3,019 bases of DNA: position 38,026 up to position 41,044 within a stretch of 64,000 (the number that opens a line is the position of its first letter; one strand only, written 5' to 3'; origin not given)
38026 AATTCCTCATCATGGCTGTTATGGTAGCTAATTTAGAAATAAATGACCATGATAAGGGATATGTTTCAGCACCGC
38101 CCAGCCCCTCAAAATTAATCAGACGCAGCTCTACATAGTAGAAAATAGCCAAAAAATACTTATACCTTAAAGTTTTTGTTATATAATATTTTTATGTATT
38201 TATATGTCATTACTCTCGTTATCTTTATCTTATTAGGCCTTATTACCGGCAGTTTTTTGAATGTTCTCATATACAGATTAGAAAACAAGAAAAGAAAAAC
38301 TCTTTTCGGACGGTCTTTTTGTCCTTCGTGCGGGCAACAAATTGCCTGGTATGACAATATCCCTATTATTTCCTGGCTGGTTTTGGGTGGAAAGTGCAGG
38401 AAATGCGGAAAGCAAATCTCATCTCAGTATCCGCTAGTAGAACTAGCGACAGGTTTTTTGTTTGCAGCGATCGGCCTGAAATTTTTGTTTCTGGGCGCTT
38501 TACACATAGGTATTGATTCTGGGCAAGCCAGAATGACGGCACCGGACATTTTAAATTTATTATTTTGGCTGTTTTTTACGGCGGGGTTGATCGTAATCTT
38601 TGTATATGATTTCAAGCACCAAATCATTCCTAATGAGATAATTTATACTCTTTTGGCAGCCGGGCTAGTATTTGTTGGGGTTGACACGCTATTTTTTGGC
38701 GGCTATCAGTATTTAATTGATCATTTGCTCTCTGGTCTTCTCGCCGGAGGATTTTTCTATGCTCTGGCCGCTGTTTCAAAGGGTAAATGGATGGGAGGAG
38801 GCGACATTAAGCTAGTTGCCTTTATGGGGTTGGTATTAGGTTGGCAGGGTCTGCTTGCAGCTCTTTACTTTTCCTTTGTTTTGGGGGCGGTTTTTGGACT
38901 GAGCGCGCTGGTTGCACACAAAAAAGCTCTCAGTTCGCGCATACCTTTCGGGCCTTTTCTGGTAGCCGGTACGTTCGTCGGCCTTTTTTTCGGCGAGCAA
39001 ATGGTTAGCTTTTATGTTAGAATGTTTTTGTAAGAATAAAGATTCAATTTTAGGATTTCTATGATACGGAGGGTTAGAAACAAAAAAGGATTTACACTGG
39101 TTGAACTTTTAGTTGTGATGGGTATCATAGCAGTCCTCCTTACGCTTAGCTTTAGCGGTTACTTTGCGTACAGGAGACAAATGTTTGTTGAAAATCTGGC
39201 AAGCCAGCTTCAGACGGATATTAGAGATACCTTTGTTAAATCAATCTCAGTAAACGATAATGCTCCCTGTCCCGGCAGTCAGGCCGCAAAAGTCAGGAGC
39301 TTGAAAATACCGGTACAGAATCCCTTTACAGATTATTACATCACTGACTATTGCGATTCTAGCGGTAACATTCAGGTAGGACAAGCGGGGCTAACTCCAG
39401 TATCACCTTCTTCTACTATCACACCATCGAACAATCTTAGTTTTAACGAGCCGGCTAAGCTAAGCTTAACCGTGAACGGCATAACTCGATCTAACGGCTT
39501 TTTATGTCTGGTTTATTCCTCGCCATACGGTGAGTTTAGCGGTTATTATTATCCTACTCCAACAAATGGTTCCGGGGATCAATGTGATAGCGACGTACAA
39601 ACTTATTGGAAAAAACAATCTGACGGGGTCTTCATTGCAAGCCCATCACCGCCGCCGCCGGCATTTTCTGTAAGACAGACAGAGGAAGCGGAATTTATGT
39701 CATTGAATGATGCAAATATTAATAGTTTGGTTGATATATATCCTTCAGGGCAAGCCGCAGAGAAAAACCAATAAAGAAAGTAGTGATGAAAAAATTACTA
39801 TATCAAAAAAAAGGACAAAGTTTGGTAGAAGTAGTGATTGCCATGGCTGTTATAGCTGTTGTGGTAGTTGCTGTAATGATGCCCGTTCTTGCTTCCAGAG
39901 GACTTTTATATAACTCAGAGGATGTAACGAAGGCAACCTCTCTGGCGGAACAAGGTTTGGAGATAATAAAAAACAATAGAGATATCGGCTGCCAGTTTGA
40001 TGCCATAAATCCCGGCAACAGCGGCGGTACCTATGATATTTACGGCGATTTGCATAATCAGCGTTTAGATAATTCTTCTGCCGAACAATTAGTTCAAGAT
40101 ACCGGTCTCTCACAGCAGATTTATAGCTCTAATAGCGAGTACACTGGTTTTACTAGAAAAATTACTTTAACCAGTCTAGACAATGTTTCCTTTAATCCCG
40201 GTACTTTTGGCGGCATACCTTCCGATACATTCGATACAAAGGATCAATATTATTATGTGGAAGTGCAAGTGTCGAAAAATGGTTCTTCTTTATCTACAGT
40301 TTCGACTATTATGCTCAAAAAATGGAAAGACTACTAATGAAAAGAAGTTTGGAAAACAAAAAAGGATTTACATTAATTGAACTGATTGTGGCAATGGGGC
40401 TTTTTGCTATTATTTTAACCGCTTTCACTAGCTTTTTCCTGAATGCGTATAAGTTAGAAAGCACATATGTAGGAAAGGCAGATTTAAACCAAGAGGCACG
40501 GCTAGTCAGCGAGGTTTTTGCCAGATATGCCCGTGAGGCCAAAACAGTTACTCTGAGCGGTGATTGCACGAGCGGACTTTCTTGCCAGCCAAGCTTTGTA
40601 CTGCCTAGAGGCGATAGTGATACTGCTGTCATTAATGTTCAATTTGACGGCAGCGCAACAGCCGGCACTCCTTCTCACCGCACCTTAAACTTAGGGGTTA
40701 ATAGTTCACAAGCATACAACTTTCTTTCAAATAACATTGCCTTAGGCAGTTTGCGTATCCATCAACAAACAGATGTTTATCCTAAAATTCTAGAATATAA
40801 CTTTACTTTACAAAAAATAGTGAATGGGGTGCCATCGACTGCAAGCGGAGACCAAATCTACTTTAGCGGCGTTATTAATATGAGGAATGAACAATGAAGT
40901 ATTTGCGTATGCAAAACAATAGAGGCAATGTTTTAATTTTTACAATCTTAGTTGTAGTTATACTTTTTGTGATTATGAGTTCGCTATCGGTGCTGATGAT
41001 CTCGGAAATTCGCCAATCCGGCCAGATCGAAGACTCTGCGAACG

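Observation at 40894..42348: Type IV pilus minor pilin fused to a bulb-type mannose-binding (B-lectin) domain: candidate pilus-tip adhesin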

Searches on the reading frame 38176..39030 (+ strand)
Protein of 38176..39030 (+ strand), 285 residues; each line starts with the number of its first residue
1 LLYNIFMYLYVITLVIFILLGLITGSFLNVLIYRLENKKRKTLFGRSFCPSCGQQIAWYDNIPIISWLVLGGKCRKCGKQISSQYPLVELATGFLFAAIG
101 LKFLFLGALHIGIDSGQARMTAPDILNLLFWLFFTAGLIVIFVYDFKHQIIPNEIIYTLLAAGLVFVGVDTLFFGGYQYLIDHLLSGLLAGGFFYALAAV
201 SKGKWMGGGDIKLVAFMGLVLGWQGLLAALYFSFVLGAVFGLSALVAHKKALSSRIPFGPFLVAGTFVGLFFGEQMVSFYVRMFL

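Call 3: search_protein_families(library=pfam, proteins=[window:38176-39030:+], max_evalue=1)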
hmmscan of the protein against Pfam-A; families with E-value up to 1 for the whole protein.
window:38176-39030:+ (285 aa): 14 families
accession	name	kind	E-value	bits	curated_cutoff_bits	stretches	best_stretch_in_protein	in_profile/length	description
PF06750.18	A24_N_bact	-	1e-32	112.5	23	1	19-103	1-84/84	Bacterial Peptidase A24 N-terminal domain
PF01478.23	Peptidase_A24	-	7.3e-18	65.4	26.5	1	132-242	1-104/104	Type IV leader peptidase family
PF13240.11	Zn_Ribbon_1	-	0.0056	16.9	25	0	48-55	1-8/23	zinc-ribbon domain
PF12773.13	DZR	-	0.012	16.2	27.3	1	46-83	12-36/45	Double zinc ribbon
PF25207.1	DUF7837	-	0.017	15.6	27.8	0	72-89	6-23/47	Domain of unknown function (DUF7837)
PF01258.23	zf-dskA_traR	-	0.044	14.2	24.9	0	72-82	4-14/36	Prokaryotic dksA/traR C4-type zinc finger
PF19108.5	DUF5795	-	0.11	13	27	1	49-78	39-68/74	Family of unknown function (DUF5795)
PF14149.11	YhfH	-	0.22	11.9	27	0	73-84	15-26/37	YhfH-like protein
PF14803.11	Zn_ribbon_Nudix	-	0.22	11.9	25.6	0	48-57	2-11/34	Nudix N-terminal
PF18439.7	zf_UBZ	-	0.28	11.3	25.6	0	73-83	4-14/32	Ubiquitin-Binding Zinc Finger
PF08209.17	Sgf11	-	0.28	11.2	26.4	0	49-57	7-15/33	Sgf11 (transcriptional regulation protein)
PF10601.15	zf-LITAF-like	-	0.32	11.6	23.8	0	26-59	40-69/70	LITAF-like zinc ribbon domain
PF13248.11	Zn_ribbon_3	-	0.34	10.9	27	0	48-54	18-24/26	zinc-ribbon domain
PF12172.15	zf-ChsH2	-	0.58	10.4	23.2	0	70-79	10-19/37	ChsH2, rubredoxin-like zinc ribbon domain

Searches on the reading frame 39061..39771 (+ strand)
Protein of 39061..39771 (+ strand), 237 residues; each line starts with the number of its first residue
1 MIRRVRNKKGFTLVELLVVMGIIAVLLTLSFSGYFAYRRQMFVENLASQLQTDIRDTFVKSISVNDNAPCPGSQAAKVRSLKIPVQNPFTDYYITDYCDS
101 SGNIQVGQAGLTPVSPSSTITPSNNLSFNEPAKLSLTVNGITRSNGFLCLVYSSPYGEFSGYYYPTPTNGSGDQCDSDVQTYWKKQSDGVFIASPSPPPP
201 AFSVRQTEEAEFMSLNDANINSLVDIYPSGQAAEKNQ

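Call 3: search_protein_families(library=pfam, proteins=[window:39061-39771:+], max_evalue=1)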
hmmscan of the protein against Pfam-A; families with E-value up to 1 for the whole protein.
window:39061-39771:+ (237 aa): 1 family
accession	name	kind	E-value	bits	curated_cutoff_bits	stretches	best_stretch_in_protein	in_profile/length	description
PF07963.17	N_methyl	-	1e-08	34.8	21.2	1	6-29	2-25/27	Prokaryotic N-terminal methylation motif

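Call 4: search_protein_families(library=ncbifam, proteins=[window:39061-39771:+], max_evalue=1)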
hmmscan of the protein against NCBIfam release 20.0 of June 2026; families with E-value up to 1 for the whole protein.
window:39061-39771:+ (237 aa): 18 families
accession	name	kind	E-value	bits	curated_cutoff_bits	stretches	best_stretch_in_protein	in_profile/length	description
NF007800.0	PRK10506.1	equivalog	3.7e-07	30.1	158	1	4-52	4-52/163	prepilin peptidase-dependent protein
TIGR02532.1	IV_pilin_GFxxxE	domain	4.7e-07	29.4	16.3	1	8-29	1-22/24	prepilin-type N-terminal cleavage/methylation domain-containing protein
NF007862.0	PRK10574.1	equivalog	1.1e-06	28.8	138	1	6-44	2-40/145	prepilin peptidase-dependent pilin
NF040982.1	ComGD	equivalog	3e-06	27.7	70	1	8-64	1-57/139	competence type IV pilus minor pilin ComGD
TIGR02596.1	TIGR02596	subfamily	7.9e-05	22.8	70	1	11-32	1-22/196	Verru_Chthon cassette protein D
NF040999.1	pilin_ComGC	equivalog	0.0001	22.4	75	1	8-29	1-22/84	competence type IV pilus major pilin ComGC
NF041013.1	T4P_ComGE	equivalog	0.00035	20.6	49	1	7-31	2-26/83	competence type IV pilus minor pilin ComGE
TIGR01708.2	typeII_sec_gspH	equivalog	0.00041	20.4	80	1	9-32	2-25/169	type II secretion system minor pseudopilin GspH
TIGR02599.1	TIGR02599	subfamily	0.0028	16.9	256.5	1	10-30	1-21/361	Verru_Chthon cassette protein C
NF007660.0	PRK10332.1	equivalog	0.0048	17.4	86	1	2-67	2-68/107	prepilin-type N-terminal cleavage/methylation domain-containing protein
TIGR01710.1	typeII_sec_gspG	equivalog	0.0076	16.3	88.85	1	9-51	1-43/134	type II secretion system major pseudopilin GspG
NF007848.0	PRK10557.1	equivalog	0.01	15.1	120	1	6-56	8-58/192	prepilin peptidase-dependent protein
NF038304.1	EPS_HpsC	equivalog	0.021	14.4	200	1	5-27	17-38/318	hormogonium polysaccharide secretion pseudopilin HpsC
NF041775.1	typeIV_PilA_Myxo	equivalog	0.033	14.2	400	1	8-37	10-39/214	type IV pilin protein PilA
NF005601.0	PRK07337.1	equivalog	0.034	13.2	496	1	176-209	158-190/394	pyridoxal phosphate-dependent aminotransferase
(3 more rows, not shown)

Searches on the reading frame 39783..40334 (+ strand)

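Call 3: search_protein_families(library=pfam, proteins=[window:39783-40334:+], max_evalue=1)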
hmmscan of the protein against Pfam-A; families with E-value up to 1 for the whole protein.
window:39783-40334:+ (184 aa): 2 families
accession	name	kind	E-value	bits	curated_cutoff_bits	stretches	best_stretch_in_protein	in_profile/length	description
PF07963.17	N_methyl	-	2.5e-06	27.2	21.2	1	9-32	4-27/27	Prokaryotic N-terminal methylation motif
PF14242.11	DUF4342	-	0.058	13.9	25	1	4-40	30-66/81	Domain of unknown function (DUF4342)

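Call 4: search_protein_families(library=ncbifam, proteins=[window:39783-40334:+], max_evalue=1)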
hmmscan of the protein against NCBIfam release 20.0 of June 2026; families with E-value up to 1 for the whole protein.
window:39783-40334:+ (184 aa): 11 families
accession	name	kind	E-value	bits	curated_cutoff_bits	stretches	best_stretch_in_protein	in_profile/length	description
TIGR02523.1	type_IV_pilV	equivalog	0.00024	21.6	52.2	1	10-83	2-75/139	type IV pilus modification protein PilV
TIGR02532.1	IV_pilin_GFxxxE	domain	0.0012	18.6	16.3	1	13-32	5-24/24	prepilin-type N-terminal cleavage/methylation domain-containing protein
NF041013.1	T4P_ComGE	equivalog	0.0037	17.3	49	1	8-32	2-26/83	competence type IV pilus minor pilin ComGE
NF007848.0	PRK10557.1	equivalog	0.006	15.9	120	1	6-39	7-42/192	prepilin peptidase-dependent protein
TIGR01707.1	gspI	equivalog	0.0061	17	44.35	1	11-39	1-29/101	type II secretion system minor pseudopilin GspI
NF047828.1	T3SSXpsI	equivalog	0.057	13.4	150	1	10-57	2-49/132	type II secretion system protein XpsI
NF051896.1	tapirin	equivalog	0.058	11.6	600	1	7-51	15-56/660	cellulose-binding protein tapirin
TIGR02596.1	TIGR02596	subfamily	0.059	13.4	70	1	14-75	3-65/196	Verru_Chthon cassette protein D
NF007660.0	PRK10332.1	equivalog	0.067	13.7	86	1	2-31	1-30/107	prepilin-type N-terminal cleavage/methylation domain-containing protein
NF005647.0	PRK07413.1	equivalog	0.078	11.7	426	1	9-68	111-168/382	cob(I)yrinic acid a,c-diamide adenosyltransferase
TIGR02598.1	TIGR02598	subfamily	0.56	10.4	51.4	1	12-32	2-22/151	Verru_Chthon cassette protein B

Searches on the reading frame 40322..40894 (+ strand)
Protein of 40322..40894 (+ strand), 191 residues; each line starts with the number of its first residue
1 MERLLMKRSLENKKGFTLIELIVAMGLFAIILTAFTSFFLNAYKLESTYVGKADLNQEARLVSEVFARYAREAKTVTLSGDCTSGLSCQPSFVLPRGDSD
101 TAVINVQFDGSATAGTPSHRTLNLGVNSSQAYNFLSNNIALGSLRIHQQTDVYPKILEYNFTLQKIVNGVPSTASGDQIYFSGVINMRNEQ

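Call 3: search_protein_families(library=pfam, proteins=[window:40322-40894:+], max_evalue=1)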
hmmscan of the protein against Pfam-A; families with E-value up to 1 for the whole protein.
window:40322-40894:+ (191 aa): 1 family
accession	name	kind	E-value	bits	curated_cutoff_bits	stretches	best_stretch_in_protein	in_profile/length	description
PF07963.17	N_methyl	-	2.8e-08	33.4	21.2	1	12-34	3-25/27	Prokaryotic N-terminal methylation motif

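Call 4: search_protein_families(library=ncbifam, proteins=[window:40322-40894:+], max_evalue=1)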
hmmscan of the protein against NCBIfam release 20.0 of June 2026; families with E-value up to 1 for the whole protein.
window:40322-40894:+ (191 aa): 17 families
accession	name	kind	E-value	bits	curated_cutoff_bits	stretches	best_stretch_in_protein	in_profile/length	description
TIGR02532.1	IV_pilin_GFxxxE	domain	8.4e-07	28.6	16.3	1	13-34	1-22/24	prepilin-type N-terminal cleavage/methylation domain-containing protein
NF041013.1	T4P_ComGE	equivalog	4.2e-05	23.6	49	1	12-34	2-24/83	competence type IV pilus minor pilin ComGE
NF007660.0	PRK10332.1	equivalog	5.3e-05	23.7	86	1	6-39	1-34/107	prepilin-type N-terminal cleavage/methylation domain-containing protein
NF007848.0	PRK10557.1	equivalog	7e-05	22.2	120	1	9-109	6-96/192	prepilin peptidase-dependent protein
NF038304.1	EPS_HpsC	equivalog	9.1e-05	22.2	200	1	7-58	14-65/318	hormogonium polysaccharide secretion pseudopilin HpsC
NF041002.1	pilin_ComGF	equivalog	0.00035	20.8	80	1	13-49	1-37/139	competence type IV pilus minor pilin ComGF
TIGR02599.1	TIGR02599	subfamily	0.00044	19.6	256.5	1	15-70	1-56/361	Verru_Chthon cassette protein C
NF007800.0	PRK10506.1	equivalog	0.002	18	158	1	7-33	2-28/163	prepilin peptidase-dependent protein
NF007862.0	PRK10574.1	equivalog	0.0036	17.4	138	1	11-35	2-25/145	prepilin peptidase-dependent pilin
TIGR01707.1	gspI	equivalog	0.0045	17.5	44.35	1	15-35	1-21/101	type II secretion system minor pseudopilin GspI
NF047828.1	T3SSXpsI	equivalog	0.0081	16.2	150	1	14-62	2-46/132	type II secretion system protein XpsI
TIGR02523.1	type_IV_pilV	equivalog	0.036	14.5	52.2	1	14-46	2-34/139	type IV pilus modification protein PilV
NF041014.1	pilin_ComGG_2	equivalog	0.037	14.7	40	1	27-76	13-62/101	competence type IV pilus minor pilin ComGG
NF040982.1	ComGD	equivalog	0.053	13.9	70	1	13-43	1-31/139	competence type IV pilus minor pilin ComGD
TIGR01708.2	typeII_sec_gspH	equivalog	0.067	13.2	80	1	14-37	2-25/169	type II secretion system minor pseudopilin GspH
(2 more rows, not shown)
